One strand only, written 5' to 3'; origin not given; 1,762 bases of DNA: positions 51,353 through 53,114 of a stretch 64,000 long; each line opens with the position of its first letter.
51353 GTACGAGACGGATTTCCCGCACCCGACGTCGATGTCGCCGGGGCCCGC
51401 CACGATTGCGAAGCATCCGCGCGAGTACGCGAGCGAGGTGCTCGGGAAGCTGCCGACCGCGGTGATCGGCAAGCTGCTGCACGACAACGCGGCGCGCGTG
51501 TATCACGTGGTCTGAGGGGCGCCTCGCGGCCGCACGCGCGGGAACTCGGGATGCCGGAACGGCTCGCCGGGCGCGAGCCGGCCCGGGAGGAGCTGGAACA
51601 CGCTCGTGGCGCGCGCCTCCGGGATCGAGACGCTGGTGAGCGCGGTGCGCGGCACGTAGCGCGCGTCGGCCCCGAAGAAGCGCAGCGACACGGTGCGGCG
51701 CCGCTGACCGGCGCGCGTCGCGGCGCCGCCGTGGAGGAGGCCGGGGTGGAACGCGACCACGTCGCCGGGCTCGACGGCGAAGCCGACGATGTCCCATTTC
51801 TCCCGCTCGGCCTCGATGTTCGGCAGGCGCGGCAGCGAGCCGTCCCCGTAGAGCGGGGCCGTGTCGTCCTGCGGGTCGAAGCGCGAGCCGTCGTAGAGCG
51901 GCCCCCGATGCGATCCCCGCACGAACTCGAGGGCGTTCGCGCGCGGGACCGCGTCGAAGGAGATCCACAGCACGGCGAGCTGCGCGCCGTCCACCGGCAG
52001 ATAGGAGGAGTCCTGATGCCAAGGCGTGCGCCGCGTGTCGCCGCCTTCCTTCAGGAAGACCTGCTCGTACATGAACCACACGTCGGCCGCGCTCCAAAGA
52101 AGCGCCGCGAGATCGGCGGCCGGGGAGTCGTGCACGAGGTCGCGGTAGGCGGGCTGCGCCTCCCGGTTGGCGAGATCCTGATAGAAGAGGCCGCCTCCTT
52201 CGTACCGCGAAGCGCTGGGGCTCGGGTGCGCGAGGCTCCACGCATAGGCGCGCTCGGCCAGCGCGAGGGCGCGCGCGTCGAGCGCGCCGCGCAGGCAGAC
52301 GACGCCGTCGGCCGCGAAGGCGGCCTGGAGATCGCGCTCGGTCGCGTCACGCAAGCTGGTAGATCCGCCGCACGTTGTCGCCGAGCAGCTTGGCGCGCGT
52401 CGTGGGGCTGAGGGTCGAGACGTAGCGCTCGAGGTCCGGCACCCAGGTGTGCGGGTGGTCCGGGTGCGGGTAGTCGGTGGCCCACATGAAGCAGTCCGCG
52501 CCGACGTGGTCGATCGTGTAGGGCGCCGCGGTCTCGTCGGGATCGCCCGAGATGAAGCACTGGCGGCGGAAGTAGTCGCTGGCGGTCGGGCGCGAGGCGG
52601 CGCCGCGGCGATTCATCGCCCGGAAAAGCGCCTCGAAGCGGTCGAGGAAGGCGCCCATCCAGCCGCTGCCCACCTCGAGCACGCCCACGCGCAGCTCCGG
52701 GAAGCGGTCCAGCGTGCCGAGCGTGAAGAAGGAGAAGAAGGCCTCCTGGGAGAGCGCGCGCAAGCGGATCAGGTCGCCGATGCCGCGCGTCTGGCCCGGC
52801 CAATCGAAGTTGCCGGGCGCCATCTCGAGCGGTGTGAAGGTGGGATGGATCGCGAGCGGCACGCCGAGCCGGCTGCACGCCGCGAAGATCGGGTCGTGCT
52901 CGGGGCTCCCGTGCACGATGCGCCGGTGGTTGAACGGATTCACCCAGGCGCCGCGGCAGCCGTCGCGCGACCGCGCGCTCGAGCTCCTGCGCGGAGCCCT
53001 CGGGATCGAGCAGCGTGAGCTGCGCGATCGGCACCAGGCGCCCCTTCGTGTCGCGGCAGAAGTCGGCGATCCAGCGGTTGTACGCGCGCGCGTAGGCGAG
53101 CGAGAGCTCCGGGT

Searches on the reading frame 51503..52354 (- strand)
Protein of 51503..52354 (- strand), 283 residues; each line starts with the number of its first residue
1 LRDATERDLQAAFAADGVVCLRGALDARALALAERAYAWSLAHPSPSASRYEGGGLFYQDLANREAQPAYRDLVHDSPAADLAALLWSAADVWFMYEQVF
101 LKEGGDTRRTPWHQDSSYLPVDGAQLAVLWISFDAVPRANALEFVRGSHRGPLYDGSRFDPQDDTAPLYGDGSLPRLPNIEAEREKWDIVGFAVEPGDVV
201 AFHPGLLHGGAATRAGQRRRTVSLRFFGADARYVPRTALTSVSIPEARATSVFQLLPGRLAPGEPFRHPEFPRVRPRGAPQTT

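Call 42: search_protein_families(library=pfam, proteins=[window:51503-52354:-], max_evalue=0.00001)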
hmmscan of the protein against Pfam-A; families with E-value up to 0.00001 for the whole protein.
window:51503-52354:- (283 aa): 1 family
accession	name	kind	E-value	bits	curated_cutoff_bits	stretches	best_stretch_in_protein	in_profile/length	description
PF05721.19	PhyH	-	1.3e-19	71.8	22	1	15-220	3-212/213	Phytanoyl-CoA dioxygenase (PhyH)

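Call 68: search_protein_families(library=ncbifam, proteins=[window:51503-52354:-], max_evalue=0.001)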
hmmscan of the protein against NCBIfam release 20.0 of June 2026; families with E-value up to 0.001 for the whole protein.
window:51503-52354:- (283 aa): 0 families

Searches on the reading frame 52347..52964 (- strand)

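Call 42: search_protein_families(library=pfam, proteins=[window:52347-52964:-], max_evalue=0.00001)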
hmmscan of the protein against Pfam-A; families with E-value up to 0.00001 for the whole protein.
window:52347-52964:- (205 aa): 1 family
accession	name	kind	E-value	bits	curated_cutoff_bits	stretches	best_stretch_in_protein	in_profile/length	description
PF04909.20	Amidohydro_2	-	4.3e-16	59.9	26.4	1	17-204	127-289/289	Amidohydrolase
